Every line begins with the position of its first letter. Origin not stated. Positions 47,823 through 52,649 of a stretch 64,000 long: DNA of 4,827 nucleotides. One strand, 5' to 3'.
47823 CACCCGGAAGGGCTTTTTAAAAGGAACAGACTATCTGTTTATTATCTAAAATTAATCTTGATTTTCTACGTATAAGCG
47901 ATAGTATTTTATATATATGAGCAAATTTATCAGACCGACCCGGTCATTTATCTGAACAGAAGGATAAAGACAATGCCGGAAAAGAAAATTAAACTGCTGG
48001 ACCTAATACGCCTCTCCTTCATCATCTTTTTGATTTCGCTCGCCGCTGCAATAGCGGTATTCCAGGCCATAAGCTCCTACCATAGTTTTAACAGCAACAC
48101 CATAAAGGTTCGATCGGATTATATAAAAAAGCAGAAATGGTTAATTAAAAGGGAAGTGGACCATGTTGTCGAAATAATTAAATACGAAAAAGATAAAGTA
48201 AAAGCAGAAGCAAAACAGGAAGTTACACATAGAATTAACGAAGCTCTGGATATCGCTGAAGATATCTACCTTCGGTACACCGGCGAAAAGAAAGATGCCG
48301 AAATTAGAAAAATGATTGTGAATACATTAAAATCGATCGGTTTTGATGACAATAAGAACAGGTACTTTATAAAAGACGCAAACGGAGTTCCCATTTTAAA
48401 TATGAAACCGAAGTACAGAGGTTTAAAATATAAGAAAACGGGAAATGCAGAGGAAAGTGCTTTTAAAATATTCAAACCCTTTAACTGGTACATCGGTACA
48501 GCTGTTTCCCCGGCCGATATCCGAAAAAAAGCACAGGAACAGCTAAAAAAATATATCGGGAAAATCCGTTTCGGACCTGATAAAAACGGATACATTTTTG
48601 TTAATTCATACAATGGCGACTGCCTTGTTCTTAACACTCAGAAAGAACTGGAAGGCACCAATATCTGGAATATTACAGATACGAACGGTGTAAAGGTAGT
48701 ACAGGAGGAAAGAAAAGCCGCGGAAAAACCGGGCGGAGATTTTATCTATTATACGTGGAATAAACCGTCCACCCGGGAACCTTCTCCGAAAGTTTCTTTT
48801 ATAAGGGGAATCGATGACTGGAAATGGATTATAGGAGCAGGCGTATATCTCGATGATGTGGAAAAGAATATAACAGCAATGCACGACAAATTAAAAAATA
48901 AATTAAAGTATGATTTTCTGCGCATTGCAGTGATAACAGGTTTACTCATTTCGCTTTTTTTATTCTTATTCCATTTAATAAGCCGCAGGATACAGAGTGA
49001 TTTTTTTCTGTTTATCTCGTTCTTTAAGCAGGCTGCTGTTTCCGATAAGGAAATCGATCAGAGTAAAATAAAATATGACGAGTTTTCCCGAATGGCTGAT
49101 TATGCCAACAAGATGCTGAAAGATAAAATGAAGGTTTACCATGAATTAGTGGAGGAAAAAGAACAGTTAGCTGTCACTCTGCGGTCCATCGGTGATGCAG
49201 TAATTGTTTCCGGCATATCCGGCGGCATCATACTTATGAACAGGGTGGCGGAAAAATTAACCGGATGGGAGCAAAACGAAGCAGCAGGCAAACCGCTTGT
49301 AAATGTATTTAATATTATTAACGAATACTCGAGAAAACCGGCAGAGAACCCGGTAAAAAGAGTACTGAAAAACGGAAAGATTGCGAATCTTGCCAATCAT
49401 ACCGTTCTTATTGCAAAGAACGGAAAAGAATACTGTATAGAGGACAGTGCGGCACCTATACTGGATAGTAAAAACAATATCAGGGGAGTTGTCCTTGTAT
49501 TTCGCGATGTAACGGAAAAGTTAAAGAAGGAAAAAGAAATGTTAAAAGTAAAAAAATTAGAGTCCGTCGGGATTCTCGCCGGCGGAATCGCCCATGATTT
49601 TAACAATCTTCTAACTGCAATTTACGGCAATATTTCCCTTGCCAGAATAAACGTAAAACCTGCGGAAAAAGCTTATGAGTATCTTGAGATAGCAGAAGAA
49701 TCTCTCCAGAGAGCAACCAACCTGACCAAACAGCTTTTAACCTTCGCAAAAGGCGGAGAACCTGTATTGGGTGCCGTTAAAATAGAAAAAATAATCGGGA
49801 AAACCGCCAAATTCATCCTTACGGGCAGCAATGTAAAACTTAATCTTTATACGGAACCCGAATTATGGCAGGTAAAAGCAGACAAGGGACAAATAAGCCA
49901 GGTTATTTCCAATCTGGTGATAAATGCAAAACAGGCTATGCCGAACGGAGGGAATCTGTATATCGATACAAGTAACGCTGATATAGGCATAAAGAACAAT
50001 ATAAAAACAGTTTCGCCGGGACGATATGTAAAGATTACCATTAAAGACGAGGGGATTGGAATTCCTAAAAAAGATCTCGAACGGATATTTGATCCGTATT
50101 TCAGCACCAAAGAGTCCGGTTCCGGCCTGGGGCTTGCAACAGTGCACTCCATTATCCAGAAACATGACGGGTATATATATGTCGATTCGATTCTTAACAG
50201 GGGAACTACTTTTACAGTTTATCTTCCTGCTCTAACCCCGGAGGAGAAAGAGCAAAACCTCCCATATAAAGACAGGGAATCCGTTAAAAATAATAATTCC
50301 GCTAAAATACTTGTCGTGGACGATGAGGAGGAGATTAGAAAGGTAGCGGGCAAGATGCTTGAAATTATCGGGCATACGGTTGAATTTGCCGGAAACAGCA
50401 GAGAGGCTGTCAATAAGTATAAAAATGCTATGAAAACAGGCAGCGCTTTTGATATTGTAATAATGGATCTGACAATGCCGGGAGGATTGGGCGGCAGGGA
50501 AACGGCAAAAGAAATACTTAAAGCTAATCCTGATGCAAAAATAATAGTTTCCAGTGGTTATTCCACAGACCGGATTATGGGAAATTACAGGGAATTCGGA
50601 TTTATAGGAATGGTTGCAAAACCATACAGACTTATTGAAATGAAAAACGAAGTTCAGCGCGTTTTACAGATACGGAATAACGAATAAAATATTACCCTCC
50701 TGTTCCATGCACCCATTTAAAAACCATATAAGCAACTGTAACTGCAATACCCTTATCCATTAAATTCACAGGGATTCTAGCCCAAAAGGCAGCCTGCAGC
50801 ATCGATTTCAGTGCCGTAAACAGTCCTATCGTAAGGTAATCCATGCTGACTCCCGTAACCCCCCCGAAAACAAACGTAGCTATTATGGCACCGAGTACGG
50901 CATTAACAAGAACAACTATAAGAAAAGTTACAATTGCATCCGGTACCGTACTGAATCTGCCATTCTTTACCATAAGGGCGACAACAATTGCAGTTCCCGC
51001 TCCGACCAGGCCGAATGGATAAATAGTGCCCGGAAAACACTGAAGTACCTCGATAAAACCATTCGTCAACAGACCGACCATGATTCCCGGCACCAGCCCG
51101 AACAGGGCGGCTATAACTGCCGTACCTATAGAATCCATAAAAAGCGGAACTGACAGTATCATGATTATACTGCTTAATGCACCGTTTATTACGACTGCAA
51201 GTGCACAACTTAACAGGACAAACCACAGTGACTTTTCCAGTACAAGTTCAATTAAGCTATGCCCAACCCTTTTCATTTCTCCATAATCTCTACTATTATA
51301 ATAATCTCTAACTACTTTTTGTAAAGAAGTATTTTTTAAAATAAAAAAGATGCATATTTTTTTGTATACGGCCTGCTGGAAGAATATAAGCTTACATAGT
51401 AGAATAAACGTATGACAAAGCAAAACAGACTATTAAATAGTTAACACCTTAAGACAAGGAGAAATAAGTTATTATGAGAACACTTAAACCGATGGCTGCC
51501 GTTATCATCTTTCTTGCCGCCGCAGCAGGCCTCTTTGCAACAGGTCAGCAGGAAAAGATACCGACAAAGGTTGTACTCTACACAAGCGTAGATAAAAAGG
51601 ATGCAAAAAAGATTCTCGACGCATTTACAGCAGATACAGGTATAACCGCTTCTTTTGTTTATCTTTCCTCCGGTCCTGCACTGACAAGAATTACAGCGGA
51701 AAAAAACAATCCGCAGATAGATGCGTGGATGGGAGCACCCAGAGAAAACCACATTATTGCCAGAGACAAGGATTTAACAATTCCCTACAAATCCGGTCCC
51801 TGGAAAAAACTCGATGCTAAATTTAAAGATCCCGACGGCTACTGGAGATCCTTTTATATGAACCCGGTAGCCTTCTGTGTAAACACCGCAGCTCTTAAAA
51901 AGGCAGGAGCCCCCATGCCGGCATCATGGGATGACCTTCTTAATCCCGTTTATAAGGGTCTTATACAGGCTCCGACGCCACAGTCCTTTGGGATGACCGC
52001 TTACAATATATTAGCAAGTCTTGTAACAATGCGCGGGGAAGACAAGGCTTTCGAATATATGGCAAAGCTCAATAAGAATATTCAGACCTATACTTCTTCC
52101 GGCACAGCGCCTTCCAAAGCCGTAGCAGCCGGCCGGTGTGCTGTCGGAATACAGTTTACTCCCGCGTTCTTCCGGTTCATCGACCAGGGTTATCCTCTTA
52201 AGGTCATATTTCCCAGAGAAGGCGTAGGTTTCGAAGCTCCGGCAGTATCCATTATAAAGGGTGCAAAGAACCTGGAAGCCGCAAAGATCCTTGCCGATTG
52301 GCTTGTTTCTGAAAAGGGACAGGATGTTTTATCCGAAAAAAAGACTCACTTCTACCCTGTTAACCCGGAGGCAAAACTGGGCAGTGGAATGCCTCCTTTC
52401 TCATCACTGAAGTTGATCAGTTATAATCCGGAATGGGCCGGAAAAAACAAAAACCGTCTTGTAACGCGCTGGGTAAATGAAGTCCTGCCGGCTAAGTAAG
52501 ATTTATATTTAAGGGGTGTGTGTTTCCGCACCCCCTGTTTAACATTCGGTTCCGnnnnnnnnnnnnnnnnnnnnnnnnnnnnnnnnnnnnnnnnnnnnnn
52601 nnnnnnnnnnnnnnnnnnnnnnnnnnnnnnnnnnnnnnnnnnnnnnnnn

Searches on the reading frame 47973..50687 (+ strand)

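Call 3: search_protein_families(library=pfam, proteins=[window:47973-50687:+])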
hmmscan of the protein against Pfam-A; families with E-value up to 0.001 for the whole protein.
window:47973-50687:+ (904 aa): 10 families
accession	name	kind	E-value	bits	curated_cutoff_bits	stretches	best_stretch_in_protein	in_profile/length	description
PF08269.17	dCache_2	-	9e-56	189.6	26.5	2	160-297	163-298/298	Cache domain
PF17200.10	sCache_2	-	5e-34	117.9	25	1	184-303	34-152/155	Single Cache domain 2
PF02518.31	HATPase_c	-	2.8e-23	82.9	26.4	1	637-753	2-109/111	Histidine kinase-, DNA gyrase B-, and HSP90-like ATPase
PF00072.30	Response_reg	-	3.2e-16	59.9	30.2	1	779-894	1-110/111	Response regulator receiver domain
PF17201.10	Cache_3-Cache_2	-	9.7e-16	58.3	27.7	1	186-304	186-297/299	Cache 3/Cache 2 fusion domain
PF00989.32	PAS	-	9e-14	51.9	22.6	1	398-513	2-113/113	PAS fold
PF13426.13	PAS_9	-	3.1e-12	47.1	27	1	408-515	2-103/103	PAS domain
PF08448.16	PAS_4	-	1.8e-11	44.7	23.1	1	403-516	1-108/110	PAS fold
PF00512.31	HisKA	-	9.9e-10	38.8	26.9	1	535-595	5-64/66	His Kinase A (phospho-acceptor) domain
PF08447.18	PAS_3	-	1.5e-05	25.6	25.6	1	420-507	2-86/89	PAS fold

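Call 4: search_protein_families(library=ncbifam, proteins=[window:47973-50687:+])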
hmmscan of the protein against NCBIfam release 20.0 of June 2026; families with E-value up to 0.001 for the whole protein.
window:47973-50687:+ (904 aa): 117 families (the best 25 are shown)
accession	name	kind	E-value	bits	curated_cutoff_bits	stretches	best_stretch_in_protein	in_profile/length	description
NF046020.1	HisKinCckABruc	equivalog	1.5e-82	277.8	1000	1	419-899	368-868/868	cell cycle histidine kinase CckA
NF010076.0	PRK13557.1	subfamily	1.8e-75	254.4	631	1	419-899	55-534/540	histidine kinase famiy protein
NF008468.0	PRK11360.1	equivalog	7.1e-74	249.3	646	1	390-758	261-613/616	two-component system sensor histidine kinase AtoS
NF010411.0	PRK13837.1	equivalog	4.4e-71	240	647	1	507-899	425-813/828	two-component system VirA-like sensor kinase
NF046026.1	HisKinCckACaul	equivalog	4.4e-57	193.6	1000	1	506-865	276-643/678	cell cycle histidine kinase CckA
NF052573.1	HisKinEspAMyxo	equivalog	2.8e-55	187.7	1400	1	396-896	253-748/755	serine histidine kinase EspA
NF052574.1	HisKinEspCMyxo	equivalog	2.1e-47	161.8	1200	1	391-854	278-737/785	serine histidine kinase EspC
NF007688.0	PRK10364.1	equivalog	9.6e-40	136.7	479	1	518-757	226-455/460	two-component system sensor histidine kinase ZraS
NF046044.1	PnpS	equivalog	7.9e-39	133.8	400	1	358-752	16-390/390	two-component system histidine kinase PnpS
NF033092.0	HK_WalK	equivalog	1.5e-38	132.8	725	1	365-752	226-593/594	cell wall metabolism sensor histidine kinase WalK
NF052443.1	SensHisKinMctS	equivalog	1.6e-35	122.3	700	1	185-322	76-210/457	two-component system sensor histidine kinase MctS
NF008302.0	PRK11091.1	equivalog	2.7e-33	115.2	838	1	372-900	130-645/779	aerobic respiration two-component sensor histidine kinase ArcB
NF007298.0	PRK09776.1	equivalog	4.5e-33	114.2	1135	1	389-521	547-678/1111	diguanylate cyclase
TIGR02956.1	TMAO_torS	equivalog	1.5e-31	109.4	676.5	1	633-900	571-822/967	TMAO reductase system sensor histidine kinase/response regulator TorS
NF047466.1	hybrid_RR_LvrB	exception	5.4e-31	108.1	500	1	513-753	133-376/377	hybrid histidine kinase/response regulator LvrB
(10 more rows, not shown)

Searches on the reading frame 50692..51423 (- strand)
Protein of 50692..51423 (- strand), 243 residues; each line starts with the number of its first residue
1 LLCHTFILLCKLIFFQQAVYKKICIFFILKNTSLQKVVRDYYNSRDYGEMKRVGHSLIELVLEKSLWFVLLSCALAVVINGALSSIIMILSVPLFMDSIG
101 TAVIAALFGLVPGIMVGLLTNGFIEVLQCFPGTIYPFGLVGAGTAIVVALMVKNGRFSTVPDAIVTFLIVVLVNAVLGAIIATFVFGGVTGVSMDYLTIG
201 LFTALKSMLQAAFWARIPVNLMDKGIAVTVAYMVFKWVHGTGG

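Call 3: search_protein_families(library=pfam, proteins=[window:50692-51423:-])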
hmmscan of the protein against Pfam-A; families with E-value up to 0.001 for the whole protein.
window:50692-51423:- (243 aa): 1 family
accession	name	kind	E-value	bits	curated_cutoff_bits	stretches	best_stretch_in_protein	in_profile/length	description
PF12822.12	ECF_trnsprt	-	0.00016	22.2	30.7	1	80-234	9-168/169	ECF transporter, substrate-specific component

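Call 4: search_protein_families(library=ncbifam, proteins=[window:50692-51423:-])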
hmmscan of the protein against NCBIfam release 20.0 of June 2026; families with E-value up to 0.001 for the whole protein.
window:50692-51423:- (243 aa): 1 family
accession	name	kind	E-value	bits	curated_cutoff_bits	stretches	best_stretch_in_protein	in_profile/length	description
NF045596.1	ECF_S_CD3073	equivalog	6.6e-30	104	180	1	71-237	2-167/174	CD3073 family putative ECF transporter S component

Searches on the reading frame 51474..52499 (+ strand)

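Call 3: search_protein_families(library=pfam, proteins=[window:51474-52499:+])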
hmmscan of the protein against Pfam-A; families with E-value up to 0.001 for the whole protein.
window:51474-52499:+ (341 aa): 4 families
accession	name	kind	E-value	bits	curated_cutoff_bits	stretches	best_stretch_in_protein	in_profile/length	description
PF13416.11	SBP_bac_8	-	3.2e-25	89.9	27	1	46-302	1-267/279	Bacterial extracellular solute-binding protein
PF13343.11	SBP_bac_6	-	4.1e-25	89.1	24.6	1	98-304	26-226/245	Bacterial extracellular solute-binding protein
PF01547.30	SBP_bac_1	-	1.2e-16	62.1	26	1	44-283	10-306/307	Bacterial extracellular solute-binding protein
PF13531.11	SBP_bac_11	-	9.5e-13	48.9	25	1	43-287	12-222/227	Bacterial extracellular solute-binding protein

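Call 4: search_protein_families(library=ncbifam, proteins=[window:51474-52499:+])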
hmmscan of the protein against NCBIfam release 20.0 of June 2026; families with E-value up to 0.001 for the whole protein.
window:51474-52499:+ (341 aa): 5 families
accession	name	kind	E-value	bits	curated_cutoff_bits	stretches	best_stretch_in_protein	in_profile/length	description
TIGR03261.1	phnS2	equivalog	7.2e-62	209.4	392.75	1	15-335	6-327/334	putative 2-aminoethylphosphonate ABC transporter substrate-binding protein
NF011620.1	PRK15046.1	equivalog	4.6e-31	107.8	310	1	10-289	4-284/334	2-aminoethylphosphonate ABC transporter substrate-binding protein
TIGR03227.1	PhnS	equivalog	7.1e-28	97.5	395.3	1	13-288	16-294/360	2-aminoethylphosphonate ABC transporter substrate-binding protein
TIGR01254.1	sfuA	subfamily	4e-10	39.5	93.4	1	38-333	14-306/306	thiamine ABC transporter substrate-binding protein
NF007048.0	PRK09501.1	equivalog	2.2e-08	33.4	582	1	113-280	115-281/348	spermidine/putrescine ABC transporter substrate-binding protein PotD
